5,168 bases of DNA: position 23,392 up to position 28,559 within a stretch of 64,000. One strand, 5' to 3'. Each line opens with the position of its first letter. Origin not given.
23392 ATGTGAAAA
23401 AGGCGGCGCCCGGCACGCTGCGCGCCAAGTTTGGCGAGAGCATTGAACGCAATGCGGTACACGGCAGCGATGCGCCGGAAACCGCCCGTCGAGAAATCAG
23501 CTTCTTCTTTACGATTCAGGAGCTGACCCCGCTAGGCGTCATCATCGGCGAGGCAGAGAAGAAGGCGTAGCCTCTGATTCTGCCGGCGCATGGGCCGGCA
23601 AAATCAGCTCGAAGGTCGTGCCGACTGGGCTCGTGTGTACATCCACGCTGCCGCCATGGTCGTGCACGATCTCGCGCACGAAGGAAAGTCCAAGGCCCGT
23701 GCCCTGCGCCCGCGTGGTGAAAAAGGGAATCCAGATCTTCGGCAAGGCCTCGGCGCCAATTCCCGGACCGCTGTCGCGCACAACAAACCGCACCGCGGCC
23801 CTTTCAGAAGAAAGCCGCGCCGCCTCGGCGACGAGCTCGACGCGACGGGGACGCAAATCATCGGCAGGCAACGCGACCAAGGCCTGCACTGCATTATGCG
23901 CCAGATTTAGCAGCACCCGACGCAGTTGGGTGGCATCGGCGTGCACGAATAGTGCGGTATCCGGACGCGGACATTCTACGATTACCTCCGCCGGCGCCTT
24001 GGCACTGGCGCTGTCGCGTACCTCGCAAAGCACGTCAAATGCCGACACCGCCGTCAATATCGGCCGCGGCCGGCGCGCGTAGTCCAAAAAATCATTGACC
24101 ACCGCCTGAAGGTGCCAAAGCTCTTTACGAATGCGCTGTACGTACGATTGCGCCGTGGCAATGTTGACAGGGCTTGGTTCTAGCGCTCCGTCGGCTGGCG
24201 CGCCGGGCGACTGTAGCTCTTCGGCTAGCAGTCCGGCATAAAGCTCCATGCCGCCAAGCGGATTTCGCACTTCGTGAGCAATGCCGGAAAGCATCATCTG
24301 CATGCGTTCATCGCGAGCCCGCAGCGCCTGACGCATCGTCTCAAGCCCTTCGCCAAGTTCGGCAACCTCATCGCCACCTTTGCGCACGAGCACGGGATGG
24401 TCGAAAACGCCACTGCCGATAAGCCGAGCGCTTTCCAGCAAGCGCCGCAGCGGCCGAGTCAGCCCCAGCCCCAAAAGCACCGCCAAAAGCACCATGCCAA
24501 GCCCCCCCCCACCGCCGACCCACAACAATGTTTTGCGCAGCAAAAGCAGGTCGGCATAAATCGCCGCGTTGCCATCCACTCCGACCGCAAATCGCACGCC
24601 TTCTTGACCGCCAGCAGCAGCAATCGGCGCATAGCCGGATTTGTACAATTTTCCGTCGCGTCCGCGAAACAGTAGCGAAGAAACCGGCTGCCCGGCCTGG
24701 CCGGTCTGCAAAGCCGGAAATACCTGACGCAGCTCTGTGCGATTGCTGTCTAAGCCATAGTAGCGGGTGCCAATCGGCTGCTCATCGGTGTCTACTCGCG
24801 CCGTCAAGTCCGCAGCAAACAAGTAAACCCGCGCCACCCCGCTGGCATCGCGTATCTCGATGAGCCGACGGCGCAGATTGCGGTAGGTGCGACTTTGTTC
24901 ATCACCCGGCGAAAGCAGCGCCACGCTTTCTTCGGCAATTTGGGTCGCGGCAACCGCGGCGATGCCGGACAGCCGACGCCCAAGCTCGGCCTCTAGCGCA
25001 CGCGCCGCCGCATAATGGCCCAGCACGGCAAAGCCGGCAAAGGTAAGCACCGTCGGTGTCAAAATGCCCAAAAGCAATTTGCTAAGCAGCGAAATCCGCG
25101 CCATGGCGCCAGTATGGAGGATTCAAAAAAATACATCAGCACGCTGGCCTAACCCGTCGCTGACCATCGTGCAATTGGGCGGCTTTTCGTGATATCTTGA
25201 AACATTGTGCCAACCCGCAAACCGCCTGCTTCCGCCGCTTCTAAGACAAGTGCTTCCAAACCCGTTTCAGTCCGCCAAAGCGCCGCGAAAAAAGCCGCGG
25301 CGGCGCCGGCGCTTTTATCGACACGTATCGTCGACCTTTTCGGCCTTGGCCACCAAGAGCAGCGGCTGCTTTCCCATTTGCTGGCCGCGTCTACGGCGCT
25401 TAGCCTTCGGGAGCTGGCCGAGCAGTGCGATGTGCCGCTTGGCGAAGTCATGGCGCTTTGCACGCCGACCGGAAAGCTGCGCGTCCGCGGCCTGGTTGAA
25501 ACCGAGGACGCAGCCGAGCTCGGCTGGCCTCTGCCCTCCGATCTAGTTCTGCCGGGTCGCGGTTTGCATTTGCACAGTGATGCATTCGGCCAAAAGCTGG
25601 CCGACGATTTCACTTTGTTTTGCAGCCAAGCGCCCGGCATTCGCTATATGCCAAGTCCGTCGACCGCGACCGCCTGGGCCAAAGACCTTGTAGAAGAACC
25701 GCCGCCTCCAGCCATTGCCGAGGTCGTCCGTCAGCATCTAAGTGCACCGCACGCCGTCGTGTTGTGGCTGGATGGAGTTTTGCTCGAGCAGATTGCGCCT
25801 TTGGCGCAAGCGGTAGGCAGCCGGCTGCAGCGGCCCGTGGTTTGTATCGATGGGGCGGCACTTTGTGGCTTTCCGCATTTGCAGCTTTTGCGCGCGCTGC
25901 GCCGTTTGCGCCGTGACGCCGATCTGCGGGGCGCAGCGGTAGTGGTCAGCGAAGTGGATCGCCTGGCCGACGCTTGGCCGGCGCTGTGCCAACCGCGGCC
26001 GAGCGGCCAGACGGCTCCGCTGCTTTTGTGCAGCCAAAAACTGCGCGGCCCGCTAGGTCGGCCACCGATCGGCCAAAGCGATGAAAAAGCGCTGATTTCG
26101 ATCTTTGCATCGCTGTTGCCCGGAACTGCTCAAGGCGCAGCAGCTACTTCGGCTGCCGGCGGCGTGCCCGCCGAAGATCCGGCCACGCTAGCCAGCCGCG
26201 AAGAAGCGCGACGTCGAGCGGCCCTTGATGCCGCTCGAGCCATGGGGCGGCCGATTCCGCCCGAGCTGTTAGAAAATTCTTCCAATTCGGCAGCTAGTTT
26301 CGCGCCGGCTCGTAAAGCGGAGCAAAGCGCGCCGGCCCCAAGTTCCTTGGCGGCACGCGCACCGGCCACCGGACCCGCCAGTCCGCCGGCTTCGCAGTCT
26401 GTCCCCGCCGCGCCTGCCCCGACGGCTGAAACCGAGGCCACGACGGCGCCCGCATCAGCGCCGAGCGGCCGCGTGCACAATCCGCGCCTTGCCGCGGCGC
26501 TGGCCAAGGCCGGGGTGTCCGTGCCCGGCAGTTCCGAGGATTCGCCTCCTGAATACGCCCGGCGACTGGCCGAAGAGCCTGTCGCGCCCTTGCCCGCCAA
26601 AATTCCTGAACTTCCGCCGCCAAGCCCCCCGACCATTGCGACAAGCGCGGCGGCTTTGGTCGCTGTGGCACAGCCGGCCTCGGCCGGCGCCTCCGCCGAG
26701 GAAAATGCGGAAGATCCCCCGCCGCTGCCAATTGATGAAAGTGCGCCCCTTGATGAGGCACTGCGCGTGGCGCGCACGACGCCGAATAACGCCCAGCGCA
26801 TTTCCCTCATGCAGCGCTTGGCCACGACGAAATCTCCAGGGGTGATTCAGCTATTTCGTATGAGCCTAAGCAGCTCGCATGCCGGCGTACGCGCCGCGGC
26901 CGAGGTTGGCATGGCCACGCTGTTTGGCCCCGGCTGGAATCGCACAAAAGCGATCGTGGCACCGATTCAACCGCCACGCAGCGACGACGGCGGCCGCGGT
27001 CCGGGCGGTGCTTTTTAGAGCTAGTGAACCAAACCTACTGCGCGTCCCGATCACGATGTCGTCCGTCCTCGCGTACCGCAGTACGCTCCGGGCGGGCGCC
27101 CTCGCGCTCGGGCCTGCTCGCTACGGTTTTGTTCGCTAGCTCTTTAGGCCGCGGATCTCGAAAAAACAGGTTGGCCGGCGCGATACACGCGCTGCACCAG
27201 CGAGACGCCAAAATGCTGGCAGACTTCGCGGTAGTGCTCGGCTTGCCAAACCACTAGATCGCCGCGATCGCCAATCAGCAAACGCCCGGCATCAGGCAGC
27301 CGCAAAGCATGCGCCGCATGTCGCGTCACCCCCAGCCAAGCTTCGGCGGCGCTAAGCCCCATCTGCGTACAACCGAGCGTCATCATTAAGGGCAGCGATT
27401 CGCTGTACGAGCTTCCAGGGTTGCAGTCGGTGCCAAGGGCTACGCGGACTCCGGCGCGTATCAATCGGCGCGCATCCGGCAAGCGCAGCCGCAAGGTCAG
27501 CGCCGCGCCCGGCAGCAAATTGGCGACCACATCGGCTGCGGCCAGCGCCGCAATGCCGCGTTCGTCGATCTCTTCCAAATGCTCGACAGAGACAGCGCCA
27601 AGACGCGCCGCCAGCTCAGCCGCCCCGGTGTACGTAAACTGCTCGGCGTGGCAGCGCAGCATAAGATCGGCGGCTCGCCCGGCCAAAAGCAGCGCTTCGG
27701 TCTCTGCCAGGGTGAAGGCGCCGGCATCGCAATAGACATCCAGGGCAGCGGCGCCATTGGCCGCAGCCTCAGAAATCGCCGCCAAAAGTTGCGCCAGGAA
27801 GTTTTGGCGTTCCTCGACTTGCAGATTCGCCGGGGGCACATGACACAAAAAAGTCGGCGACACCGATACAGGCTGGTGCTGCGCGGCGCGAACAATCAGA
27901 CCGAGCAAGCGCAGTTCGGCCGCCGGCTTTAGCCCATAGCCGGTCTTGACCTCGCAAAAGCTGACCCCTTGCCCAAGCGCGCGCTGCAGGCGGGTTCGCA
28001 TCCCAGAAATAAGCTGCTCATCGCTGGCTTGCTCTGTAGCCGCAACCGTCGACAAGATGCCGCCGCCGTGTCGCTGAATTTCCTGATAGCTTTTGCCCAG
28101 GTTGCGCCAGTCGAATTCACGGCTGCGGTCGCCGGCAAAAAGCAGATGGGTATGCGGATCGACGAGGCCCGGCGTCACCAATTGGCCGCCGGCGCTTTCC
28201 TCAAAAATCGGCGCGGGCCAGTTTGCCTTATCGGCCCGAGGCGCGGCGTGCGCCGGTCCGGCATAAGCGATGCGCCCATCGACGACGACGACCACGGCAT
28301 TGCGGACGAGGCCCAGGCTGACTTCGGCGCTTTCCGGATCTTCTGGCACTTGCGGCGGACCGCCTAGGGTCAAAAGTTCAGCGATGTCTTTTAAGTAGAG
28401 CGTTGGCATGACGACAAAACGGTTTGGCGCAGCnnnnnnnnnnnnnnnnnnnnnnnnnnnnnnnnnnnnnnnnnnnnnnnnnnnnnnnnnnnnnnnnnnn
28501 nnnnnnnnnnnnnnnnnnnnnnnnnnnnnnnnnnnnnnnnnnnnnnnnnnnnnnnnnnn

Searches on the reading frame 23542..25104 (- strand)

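Call 49: search_protein_families(library=pfam, proteins=[window:23542-25104:-], max_evalue=0.001)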
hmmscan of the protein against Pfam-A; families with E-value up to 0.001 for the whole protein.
window:23542-25104:- (520 aa): 3 families
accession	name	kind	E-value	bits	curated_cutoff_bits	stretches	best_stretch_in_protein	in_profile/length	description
PF02518.31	HATPase_c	-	1.7e-20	73.9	26.4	1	390-504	2-109/111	Histidine kinase-, DNA gyrase B-, and HSP90-like ATPase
PF00512.31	HisKA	-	2.4e-11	43.9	26.9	1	268-345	2-63/66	His Kinase A (phospho-acceptor) domain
PF00672.30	HAMP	-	3.9e-11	43.5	25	1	214-263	5-53/53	HAMP domain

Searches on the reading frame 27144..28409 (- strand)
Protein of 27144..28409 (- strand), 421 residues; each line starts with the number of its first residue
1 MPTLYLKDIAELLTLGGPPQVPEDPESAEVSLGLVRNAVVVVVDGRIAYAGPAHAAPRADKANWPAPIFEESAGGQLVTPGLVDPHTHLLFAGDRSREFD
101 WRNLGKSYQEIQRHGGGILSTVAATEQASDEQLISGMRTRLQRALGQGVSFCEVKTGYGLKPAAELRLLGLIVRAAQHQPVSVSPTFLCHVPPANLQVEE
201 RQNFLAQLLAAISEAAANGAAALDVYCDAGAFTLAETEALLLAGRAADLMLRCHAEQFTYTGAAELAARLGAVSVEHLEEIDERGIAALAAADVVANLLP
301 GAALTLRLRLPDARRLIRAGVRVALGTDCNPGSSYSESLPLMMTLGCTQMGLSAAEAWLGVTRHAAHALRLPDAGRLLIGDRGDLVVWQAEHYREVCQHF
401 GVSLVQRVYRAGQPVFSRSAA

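Call 49: search_protein_families(library=pfam, proteins=[window:27144-28409:-], max_evalue=0.001)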
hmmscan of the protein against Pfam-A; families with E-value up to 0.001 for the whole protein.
window:27144-28409:- (421 aa): 2 families
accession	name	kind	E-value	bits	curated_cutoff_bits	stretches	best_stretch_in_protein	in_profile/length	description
PF07969.17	Amidohydro_3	-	6.8e-17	62.5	29.7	2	129-415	153-471/472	Amidohydrolase family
PF01979.26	Amidohydro_1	-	1.3e-14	54.7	25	1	77-390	1-320/345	Amidohydrolase family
